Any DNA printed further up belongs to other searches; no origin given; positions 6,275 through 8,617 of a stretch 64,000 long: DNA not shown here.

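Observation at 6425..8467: Scaffoldin-like protein with three cohesin-like modules interleaved with Big_2 domains, immediately downstream of the dockerin-bearing giant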

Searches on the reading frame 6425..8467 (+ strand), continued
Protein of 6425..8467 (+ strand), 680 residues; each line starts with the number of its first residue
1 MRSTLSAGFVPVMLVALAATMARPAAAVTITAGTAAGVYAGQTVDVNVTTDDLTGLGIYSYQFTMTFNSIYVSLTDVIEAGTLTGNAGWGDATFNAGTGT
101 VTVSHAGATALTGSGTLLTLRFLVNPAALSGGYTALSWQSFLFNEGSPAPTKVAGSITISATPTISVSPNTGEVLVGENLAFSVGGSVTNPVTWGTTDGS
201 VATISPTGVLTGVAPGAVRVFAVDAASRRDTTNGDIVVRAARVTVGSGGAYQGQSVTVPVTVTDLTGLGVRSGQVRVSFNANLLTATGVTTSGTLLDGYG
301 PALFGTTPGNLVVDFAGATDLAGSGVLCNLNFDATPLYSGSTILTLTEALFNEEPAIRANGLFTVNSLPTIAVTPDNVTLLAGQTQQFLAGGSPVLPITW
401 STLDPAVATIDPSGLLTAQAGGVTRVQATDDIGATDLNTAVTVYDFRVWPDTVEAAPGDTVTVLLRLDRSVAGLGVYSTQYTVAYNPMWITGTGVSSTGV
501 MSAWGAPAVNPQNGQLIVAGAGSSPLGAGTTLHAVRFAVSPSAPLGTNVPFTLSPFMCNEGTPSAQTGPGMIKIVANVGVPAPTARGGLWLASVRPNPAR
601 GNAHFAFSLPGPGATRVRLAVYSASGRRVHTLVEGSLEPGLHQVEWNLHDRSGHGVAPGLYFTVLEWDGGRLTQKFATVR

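Call 14: find_encoding_contigs(protein=P0008, flank=10000, max_places=2)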
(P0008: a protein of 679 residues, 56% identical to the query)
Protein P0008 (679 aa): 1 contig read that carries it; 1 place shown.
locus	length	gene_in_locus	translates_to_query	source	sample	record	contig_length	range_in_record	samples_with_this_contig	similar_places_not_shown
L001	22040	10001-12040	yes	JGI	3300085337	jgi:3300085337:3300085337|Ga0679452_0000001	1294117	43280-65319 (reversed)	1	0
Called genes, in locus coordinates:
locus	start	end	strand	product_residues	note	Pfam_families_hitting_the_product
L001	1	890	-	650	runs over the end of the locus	PF19291:TREH_N, PF00723:Glyco_hydro_15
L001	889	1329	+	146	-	-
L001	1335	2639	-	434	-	PF07690:MFS_1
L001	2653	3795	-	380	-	PF13439:Glyco_transf_4, PF13579:Glyco_trans_4_4, PF00534:Glycos_transf_1, PF13692:Glyco_trans_1_4, PF13524:Glyco_trans_1_2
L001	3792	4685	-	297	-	PF03279:Lip_A_acyltrans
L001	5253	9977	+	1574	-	PF28492:Beta_helix_4 (faint), PF05048:NosD (faint), PF13229:Beta_helix, PF00404:Dockerin_1 (weak), PF13860:FlgD_ig (weak)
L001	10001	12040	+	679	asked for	PF00963:Cohesin, PF02368:Big_2 (weak), PF00963:Cohesin (weak), PF02368:Big_2, PF13860:FlgD_ig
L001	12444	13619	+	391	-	-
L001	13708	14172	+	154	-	-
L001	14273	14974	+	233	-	PF00290:Trp_syntA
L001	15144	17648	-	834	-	PF07228:SpoIIE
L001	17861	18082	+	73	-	PF02599:CsrA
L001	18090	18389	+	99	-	-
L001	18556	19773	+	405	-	PF00512:HisKA, PF02518:HATPase_c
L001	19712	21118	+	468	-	PF00072:Response_reg, PF00158:Sigma54_activat, PF14532:Sigma54_activ_2, PF07728:AAA_5, PF25601:AAA_lid_14, PF02954:HTH_8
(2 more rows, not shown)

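Call 15: find_encoding_contigs(protein=P0096, flank=10000, max_places=2)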
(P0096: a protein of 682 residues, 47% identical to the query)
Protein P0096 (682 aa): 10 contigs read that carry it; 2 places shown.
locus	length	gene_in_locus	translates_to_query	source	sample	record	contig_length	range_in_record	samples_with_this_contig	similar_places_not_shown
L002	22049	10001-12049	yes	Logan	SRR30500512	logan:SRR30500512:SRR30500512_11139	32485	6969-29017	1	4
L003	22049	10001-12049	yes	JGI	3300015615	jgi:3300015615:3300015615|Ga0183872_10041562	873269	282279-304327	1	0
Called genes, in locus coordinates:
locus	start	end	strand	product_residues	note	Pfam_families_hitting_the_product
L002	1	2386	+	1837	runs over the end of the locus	PF22148:Fervidolysin_NPro-like, PF00082:Peptidase_S8, PF00041:fn3 (faint), PF15780:ASH, PF22544:HYDIN_VesB_CFA65-like_Ig (weak), PF15780:ASH, PF22544:HYDIN_VesB_CFA65-like_Ig, PF13860:FlgD_ig, +7 more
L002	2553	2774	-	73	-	PF00830:Ribosomal_L28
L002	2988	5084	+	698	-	PF17191:RecG_wedge, PF01336:tRNA_anti-codon (faint), PF00270:DEAD, PF04851:ResIII (weak), PF00271:Helicase_C, PF19833:RecG_dom3_C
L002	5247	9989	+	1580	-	PF28492:Beta_helix_4 (faint), PF05048:NosD (faint), PF13229:Beta_helix, PF13860:FlgD_ig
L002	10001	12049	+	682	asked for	PF00963:Cohesin, PF02368:Big_2, PF06832:BiPBP_C (faint), PF02368:Big_2, PF13860:FlgD_ig (weak)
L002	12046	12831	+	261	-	PF13860:FlgD_ig (weak)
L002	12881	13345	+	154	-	PF13717:Zn_ribbon_4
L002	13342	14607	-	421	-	PF05977:MFS_3, PF07690:MFS_1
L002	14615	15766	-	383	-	PF13439:Glyco_transf_4, PF13579:Glyco_trans_4_4, PF00534:Glycos_transf_1, PF13692:Glyco_trans_1_4, PF13524:Glyco_trans_1_2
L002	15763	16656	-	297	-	PF03279:Lip_A_acyltrans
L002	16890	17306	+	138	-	-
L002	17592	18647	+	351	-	-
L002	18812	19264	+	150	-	-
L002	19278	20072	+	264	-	PF00290:Trp_syntA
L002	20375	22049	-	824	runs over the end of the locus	PF07228:SpoIIE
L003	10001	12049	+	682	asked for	PF00963:Cohesin, PF02368:Big_2, PF06832:BiPBP_C (faint), PF02368:Big_2, PF13860:FlgD_ig (weak)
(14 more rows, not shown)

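Call 17: find_related_loci(query=A3, collection=genome_contigs, flank=8000)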
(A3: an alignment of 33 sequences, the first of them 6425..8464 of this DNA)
Query A3 (680 aa) in genome_contigs; peptide patterns used: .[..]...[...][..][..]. (x = any residue, [..] = any of these).
420 stretches matched a pattern; 14 encode a relative of the query (tblastn E <= 1e-3); 14 distinct loci.
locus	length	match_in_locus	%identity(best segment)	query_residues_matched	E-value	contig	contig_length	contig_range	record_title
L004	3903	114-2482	57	30-680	0e+0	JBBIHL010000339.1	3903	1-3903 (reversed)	MAG: Candidatus Eisenbacteria bacterium isolate PFF170222_bin_113 NODE_8948_length_3903_cov_4.375520, whole genome shotg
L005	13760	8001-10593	54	31-680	0e+0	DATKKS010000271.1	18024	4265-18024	MAG TPA_asm: Candidatus Saccharimonadales bacterium isolate SMAG_U14664 k141_1860119, whole genome shotgun sequence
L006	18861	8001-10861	49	24-680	5e-178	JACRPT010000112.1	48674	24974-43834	MAG: Candidatus Eisenbacteria bacterium isolate NC_groundwater_1994_Pr3_S-0.65um_72_3 SR2-18-Sp65_coassembly_scaffold_36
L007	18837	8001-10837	46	1-680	6e-170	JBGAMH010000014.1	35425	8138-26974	MAG: Candidatus Eisenbacteria bacterium isolate MAG_MBR_H10.5 MBRH10-5_opera_contig_4351, whole genome shotgun sequence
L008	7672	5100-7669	49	33-680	1e-168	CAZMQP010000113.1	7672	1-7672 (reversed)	MAG TPA_asm: uncultured bacterium isolate SRP287453_co1_282 genome assembly, contig: NODE_18536_length_7672_cov_5.774189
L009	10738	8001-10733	48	7-677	5e-166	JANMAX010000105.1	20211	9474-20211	MAG: bacterium isolate OTE_1_metabat_47 OTE_1_k141_3955152, whole genome shotgun sequence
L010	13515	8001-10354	48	29-680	9e-166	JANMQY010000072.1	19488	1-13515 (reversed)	MAG: Candidatus Eisenbacteria bacterium isolate OTE_51_metabat_109 OTE_51_k141_3122071, whole genome shotgun sequence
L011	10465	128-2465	47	28-680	2e-157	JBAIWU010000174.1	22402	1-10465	MAG: Candidatus Eisenbacteria bacterium isolate bin_129 c_000019638057, whole genome shotgun sequence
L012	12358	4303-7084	46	14-680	2e-162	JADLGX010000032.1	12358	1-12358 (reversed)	MAG: Candidatus Eisenbacteria bacterium isolate SJ457 c_000000042606, whole genome shotgun sequence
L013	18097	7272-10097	48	1-679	1e-156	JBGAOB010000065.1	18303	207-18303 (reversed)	MAG: Candidatus Eisenbacteria bacterium isolate MAG_AAO_H10.41 AAOH10-41_opera_contig_9125, whole genome shotgun sequenc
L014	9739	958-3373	42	30-680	3e-144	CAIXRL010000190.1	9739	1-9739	MAG: Candidatus Eisenbacteria bacterium isolate AlinenSediments_bin-1799 genome assembly, contig: bin-1799:190/850, whol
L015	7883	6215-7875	56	28-680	8e-129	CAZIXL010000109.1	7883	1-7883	MAG TPA_asm: uncultured bacterium isolate binchicken_co118_82 genome assembly, contig: NODE_11714_length_7883_cov_4.5703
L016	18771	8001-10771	47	33-679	3e-164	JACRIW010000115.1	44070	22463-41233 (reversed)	MAG: Candidatus Eisenbacteria bacterium isolate NC_groundwater_1813_Pr3_B-0.1um_71_17 SR-2_scaffold_141_3870328, whole g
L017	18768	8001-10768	52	1-680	0e+0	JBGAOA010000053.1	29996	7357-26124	MAG: Candidatus Eisenbacteria bacterium isolate MAG_AAO_H10.72 AAOH10-72_opera_contig_5102, whole genome shotgun sequenc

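Call 49: predict_structure(alignment_id=A6)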
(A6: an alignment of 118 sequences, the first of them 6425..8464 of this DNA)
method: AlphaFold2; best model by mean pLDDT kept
length: 680 residues; sequences in the alignment: 118
mean_pLDDT: 93.2   pTM: 0.63
mean pLDDT of the five models: 93.2, 92.3, 92.2, 91.9, 91.6
residues with pLDDT >= 90: 595; 70-90: 46; 50-70: 22; < 50: 17
segments of 3 or more residues with pLDDT < 50: 1-9, 578-585
pLDDT, mean of each block of 10 residues (from residue 1): 40 60 78 93 96 95 98 96 93 96 97 97 93 96 92 97 93 97 95 97 98 97 96 97 98 97 96 98 98 97 98 98 98 98 98 97 97 98 98 96 98 98 98 97 98 92 95 96 98 92 93 97 94 95 95 95 96 76 59 88 92 84 96 92 94 94 95 95
secondary structure, 60 per line:
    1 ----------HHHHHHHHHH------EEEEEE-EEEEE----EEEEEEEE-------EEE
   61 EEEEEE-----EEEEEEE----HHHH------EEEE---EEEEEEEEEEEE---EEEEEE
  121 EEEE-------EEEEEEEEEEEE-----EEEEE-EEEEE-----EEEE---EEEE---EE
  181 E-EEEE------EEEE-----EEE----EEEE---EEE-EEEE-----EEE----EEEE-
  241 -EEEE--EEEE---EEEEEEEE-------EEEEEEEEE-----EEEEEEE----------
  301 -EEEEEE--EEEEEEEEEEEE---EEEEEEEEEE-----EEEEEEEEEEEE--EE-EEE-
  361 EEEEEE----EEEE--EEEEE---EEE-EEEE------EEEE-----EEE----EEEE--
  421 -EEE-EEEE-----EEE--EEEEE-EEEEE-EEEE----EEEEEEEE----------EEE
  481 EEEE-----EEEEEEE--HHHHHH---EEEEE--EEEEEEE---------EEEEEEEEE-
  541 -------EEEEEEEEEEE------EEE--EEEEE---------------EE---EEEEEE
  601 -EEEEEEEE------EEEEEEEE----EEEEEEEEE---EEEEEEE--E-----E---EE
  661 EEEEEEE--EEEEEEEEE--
elements in order: H11-20 E27-32 E34-38 E43-50 E58-66 E72-78 H83-86 E93-96 E100-111 E115-124 E132-143 E149-153 E155-159 E165-168 E172-175 E179-181 E183-186 E193-196 E202-204 E209-212 E216-218 E220-223 E229-231 E236-239 E242-245 E248-251 E255-262 E270-278 E284-290 E302-307 E310-321 E325-334 E340-351 E357-359 E361-366 E371-374 E377-381 E385-387 E389-392 E399-402 E408-410 E415-418 E422-424 E426-429 E435-437 E440-444 E446-450 E452-455 E460-467 E478-484 E490-496 H499-504 E508-512 E515-521 E531-539 E548-558 E565-567 E570-574 E595-600 E602-609 E616-623 E628-636 E640-646 E659-667 E670-678

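Call 53: fold_search(model_id=the predicted structure, library=pdb)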
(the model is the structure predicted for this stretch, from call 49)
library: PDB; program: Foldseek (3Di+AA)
matches with E <= 10: 1990; with E <= 0.001: 1005
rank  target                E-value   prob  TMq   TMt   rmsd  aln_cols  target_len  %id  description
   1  7r5k_10               4.7e-18  1.00  0.17  0.08  24.0       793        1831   11  Human nuclear pore complex (constricted) (released 2022-06-22)
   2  9ijj_h                1.1e-14  1.00  0.17  0.10  33.3       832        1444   10  In situ structure of the central apparatus in mouse sperm axoneme. (released 2025-06-04)
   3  3dmk_B                3.9e-14  1.00  0.12  0.12  43.7       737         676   10  Crystal structure of Down Syndrome Cell Adhesion Molecule (DSCAM) isoform 1.30.30, N-terminal eight Ig domains (released 2008-10-07)
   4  5oj6_B                4.7e-13  1.00  0.13  0.13  45.4       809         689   12  Crystal structure of the chicken MDGA1 ectodomain in complex with the human neuroligin 1 (NL1(-A-B)) cholinesterase do (released 2017-08-23)
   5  8k53_B                1.0e-12  1.00  0.13  0.15  33.6       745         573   10  Structure of the Dimeric Human CNTN2 Ig 1-6-FNIII 1-2 Domain in an Asymmetric State (released 2023-12-06)
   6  7q61_A                1.9e-12  1.00  0.17  0.11  56.3       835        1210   11  Structure of TEV conjugated A2ML1 (A2ML1-TC) (released 2022-04-20)
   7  7ol4_D                2.0e-12  1.00  0.12  0.14  47.3       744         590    9  Mouse contactin-1 neurofascin-155 immunoglobulin domains adhesion complex (released 2022-12-14)
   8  5ftx                  6.7e-12  1.00  0.17  0.17  32.2       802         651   12  Structure of surface layer protein SbsC, domains 4-9 (released 2017-02-22)
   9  9fly_A                8.1e-12  1.00  0.16  0.14  26.7       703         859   12  CryoEM structure of the base (4151-5009) in the grappling hook protein A (GhpA) in the bacterium Aureispira sp. CCB-QB (released 2024-10-16)
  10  7ol4_C                2.7e-11  1.00  0.13  0.14  46.5       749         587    9  Mouse contactin-1 neurofascin-155 immunoglobulin domains adhesion complex (released 2022-12-14)
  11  7q62_B                4.1e-11  1.00  0.17  0.15  56.9       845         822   11  Structure of TEV cleaved A2ML1 dimer (A2ML1-TT dimer) (released 2022-04-20)
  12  2e9w_A                4.8e-11  1.00  0.15  0.19  18.1       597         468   11  Crystal structure of the extracellular domain of Kit in complex with stem cell factor (SCF) (released 2007-08-07)
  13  7o7q_A                1.1e-10  1.00  0.17  0.10  51.0       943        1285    8  (h-alpha2M)4 trypsin-activated state (released 2022-04-13)
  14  4uj6                  1.2e-10  1.00  0.10  0.09  37.5       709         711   10  Structure of surface layer protein SbsC, domains 1-6 (released 2016-04-27)
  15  8oq3_A                1.4e-10  1.00  0.13  0.08  53.7       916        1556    9  Structure of methylamine treated human complement C3 (released 2024-02-21)
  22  6kgf_C                2.2e-09  1.00  0.17  0.73   2.9       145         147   23  Crystal structure of CaDoc0917(R16D)-CaCohA2 complex at pH 8.2 (released 2020-07-08)
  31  2vn5_C                7.0e-09  1.00  0.18  0.75   2.9       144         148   21  The Clostridium cellulolyticum dockerin displays a dual binding mode for its cohesin partner (released 2008-05-20)
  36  1g1k_A                1.1e-08  1.00  0.18  0.79   3.0       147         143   22  COHESIN MODULE FROM THE CELLULOSOME OF CLOSTRIDIUM CELLULOLYTICUM (released 2000-11-22)
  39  6kgf_A                1.4e-08  1.00  0.17  0.71   3.4       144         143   23  Crystal structure of CaDoc0917(R16D)-CaCohA2 complex at pH 8.2 (released 2020-07-08)
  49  2vn5_A                3.4e-08  1.00  0.18  0.79   2.9       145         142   21  The Clostridium cellulolyticum dockerin displays a dual binding mode for its cohesin partner (released 2008-05-20)
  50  5nrm_A                3.4e-08  1.00  0.17  0.75   3.1       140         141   19  Crystal structure of the sixth cohesin from Acetivibrio cellulolyticus' scaffoldin B in complex with Cel5 dockerin S51 (released 2018-01-31)
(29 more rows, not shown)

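Call 90: search_protein_representatives(alignment_id=A3)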
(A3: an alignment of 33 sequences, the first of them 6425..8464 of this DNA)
Query: 33 sequences, 685 profile positions. Proteins with E-value up to 0.001 (for the whole library): 322075; up to 1e-10: 110967; up to 1e-30: 1293. The best 150 are listed.
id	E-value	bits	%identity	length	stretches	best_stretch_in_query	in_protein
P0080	0.0e+00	1030.6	-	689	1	2-685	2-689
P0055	5.0e-282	953.5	-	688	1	1-685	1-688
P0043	6.8e-277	936.6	-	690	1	9-685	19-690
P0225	2.1e-268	908.5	-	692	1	1-684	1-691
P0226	7.9e-262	886.8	-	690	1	6-684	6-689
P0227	5.5e-253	857.5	-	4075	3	6-582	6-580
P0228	1.4e-229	780.2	-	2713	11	11-174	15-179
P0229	8.1e-221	751.2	-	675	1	11-685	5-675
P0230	2.1e-210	716.8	-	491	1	11-483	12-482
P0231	3.2e-209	712.9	-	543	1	142-685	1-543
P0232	1.3e-208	710.9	-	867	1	18-587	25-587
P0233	3.7e-199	679.6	-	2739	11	15-294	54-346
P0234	4.6e-196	669.4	-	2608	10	9-196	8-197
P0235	7.3e-183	625.8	-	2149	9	12-173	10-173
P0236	5.8e-173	593.1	-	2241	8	23-345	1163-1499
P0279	1.1e-124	433.5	-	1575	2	12-586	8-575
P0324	1.5e-112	393.4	-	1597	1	20-585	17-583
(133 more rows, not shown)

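Call 96: find_encoding_contigs(protein=P0001, flank=10000, max_places=2)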
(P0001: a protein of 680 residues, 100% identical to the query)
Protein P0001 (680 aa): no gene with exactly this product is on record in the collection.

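Call 99: search_protein_families(library=pfam, proteins=[P0227, P0228, P0279, P0324], max_evalue=0.0001)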
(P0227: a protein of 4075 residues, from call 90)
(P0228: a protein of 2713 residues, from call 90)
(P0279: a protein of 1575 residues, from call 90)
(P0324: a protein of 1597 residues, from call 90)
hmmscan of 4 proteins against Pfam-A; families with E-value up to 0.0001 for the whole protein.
P0227 (4075 aa): 12 families
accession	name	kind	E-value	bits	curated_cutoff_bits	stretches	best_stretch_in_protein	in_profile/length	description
PF07705.17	CARDB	-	2.6e-86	284.8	22.7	4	3558-3666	1-99/101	CARDB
PF05345.18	He_PIG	-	1.2e-26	93.4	24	3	766-852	1-95/96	Putative Ig domain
PF17963.7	Big_9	-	3.4e-18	66.7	23.6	3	764-851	1-89/89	Bacterial Ig domain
PF02368.24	Big_2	-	3.9e-17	62.4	22.8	2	162-232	2-76/79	Bacterial Ig-like domain (group 2)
PF19077.6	Big_13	-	8.9e-15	55.5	27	0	1481-1511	70-101/102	Bacterial Ig-like domain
PF24595.1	DUF7619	-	1.7e-14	54.5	27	1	3377-3437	1-58/133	Domain of unknown function (DUF7619)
PF00963.24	Cohesin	-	4.1e-14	53.4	24.1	1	39-158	11-138/139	Cohesin domain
PF17892.7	Cadherin_5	-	7.2e-12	45.4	26.5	0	764-852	2-97/98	Cadherin-like domain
PF07495.19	Y_Y_Y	-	1.4e-09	38.2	26.6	0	1565-1604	25-64/65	Y_Y_Y domain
PF13750.12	Big_3_3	-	1.8e-09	37.9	27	0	1106-1147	10-51/157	Bacterial Ig-like domain (group 3)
PF22352.2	K319L-like_PKD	-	4.1e-06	27.2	27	0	1353-1405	17-73/84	K319L-like, PKD domain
PF06832.18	BiPBP_C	-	8.5e-05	22.8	26.8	0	176-231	31-87/90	Penicillin-Binding Protein C-terminus Family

P0228 (2713 aa): 14 families
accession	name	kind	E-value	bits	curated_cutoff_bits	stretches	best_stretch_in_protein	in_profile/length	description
PF00963.24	Cohesin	-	3.2e-102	338.9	24.1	7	32-147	1-123/139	Cohesin domain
PF16656.11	Pur_ac_phosph_N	-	3.4e-72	239.5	30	8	1549-1623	8-87/93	Purple acid Phosphatase, N-terminal domain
PF00041.27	fn3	-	2.7e-41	140.1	25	2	1547-1620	6-76/84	Fibronectin type III domain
PF13620.12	CarboxypepD_reg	-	1e-37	128.8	32.3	3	2134-2206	2-73/82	Carboxypeptidase regulatory-like domain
PF16655.11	PhoD_N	-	8.7e-19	68.3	30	0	1554-1613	27-80/90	PhoD-like phosphatase, N-terminal domain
PF25077.1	DUF7800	-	4.1e-17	62.6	27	0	1316-1382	5-70/89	Domain of unknown function (DUF7800)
PF25059.1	FN3_DSCAM-DSCAML_C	-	6.3e-13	49.3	39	0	659-719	25-81/89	DSCAM/DSCAML C-terminal Fn3-like domain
PF13715.12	CarbopepD_reg_2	-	1.7e-12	47.6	32.2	0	2134-2201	1-63/88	CarboxypepD_reg-like domain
PF25788.1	Ig_Rha78A_N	-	5.3e-08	33.5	27.4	0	1139-1173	67-101/105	Rha78A-like, N-terminal immunoglobulin domain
PF22902.2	NOMO1-like_9th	-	2.2e-07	31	27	0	2140-2198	6-65/75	BOS complex subunit NOMO1-like, beta sandwich domain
PF16874.11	Glyco_hydro_36C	-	2.4e-07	31.5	27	0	1581-1624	19-55/77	Glycosyl hydrolase family 36 C-terminal domain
PF17210.9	SdrD_B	-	5.4e-06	27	29.7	0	2313-2356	23-65/112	SdrD B-like domain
PF11974.14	bMG3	-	6.3e-05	23.3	34.9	0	2307-2355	21-74/103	Bacterial alpha-2-macroglobulin MG3 domain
PF13860.13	FlgD_ig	-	9.4e-05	22.8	27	0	2624-2693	7-72/79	FlgD Ig-like domain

P0279 (1575 aa): 5 families
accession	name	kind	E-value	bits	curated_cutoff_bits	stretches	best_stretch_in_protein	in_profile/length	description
PF24595.1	DUF7619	-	3.4e-32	111.7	27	1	1028-1166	1-132/133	Domain of unknown function (DUF7619)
PF00963.24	Cohesin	-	7.6e-17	62.2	24.1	1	236-336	5-111/139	Cohesin domain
PF02368.24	Big_2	-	3.4e-08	33.8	22.8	0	162-218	9-70/79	Bacterial Ig-like domain (group 2)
PF13860.13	FlgD_ig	-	2.2e-05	24.8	27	0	1503-1556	23-76/79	FlgD Ig-like domain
PF19077.6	Big_13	-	3.9e-05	24.5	27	0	1380-1464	23-102/102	Bacterial Ig-like domain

P0324 (1597 aa): 6 families
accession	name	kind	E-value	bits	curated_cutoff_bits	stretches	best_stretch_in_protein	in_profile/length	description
PF18998.6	Flg_new_2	-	1.1e-147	480.7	23.6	8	743-813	2-72/73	Divergent InlB B-repeat domain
PF02368.24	Big_2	-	1.9e-19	69.8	22.8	2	366-435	2-76/79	Bacterial Ig-like domain (group 2)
PF09479.16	Flg_new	-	3e-18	66.1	27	0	1122-1190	1-64/65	Listeria-Bacteroides repeat domain (List_Bact_rpt)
PF00963.24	Cohesin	-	8.4e-12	45.9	24.1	1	239-340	3-110/139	Cohesin domain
PF18962.6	Por_Secre_tail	-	4.6e-10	40.1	27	1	1528-1595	1-74/75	Secretion system C-terminal sorting domain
PF06832.18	BiPBP_C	-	1.9e-06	28.1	26.8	0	371-434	23-87/90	Penicillin-Binding Protein C-terminus Family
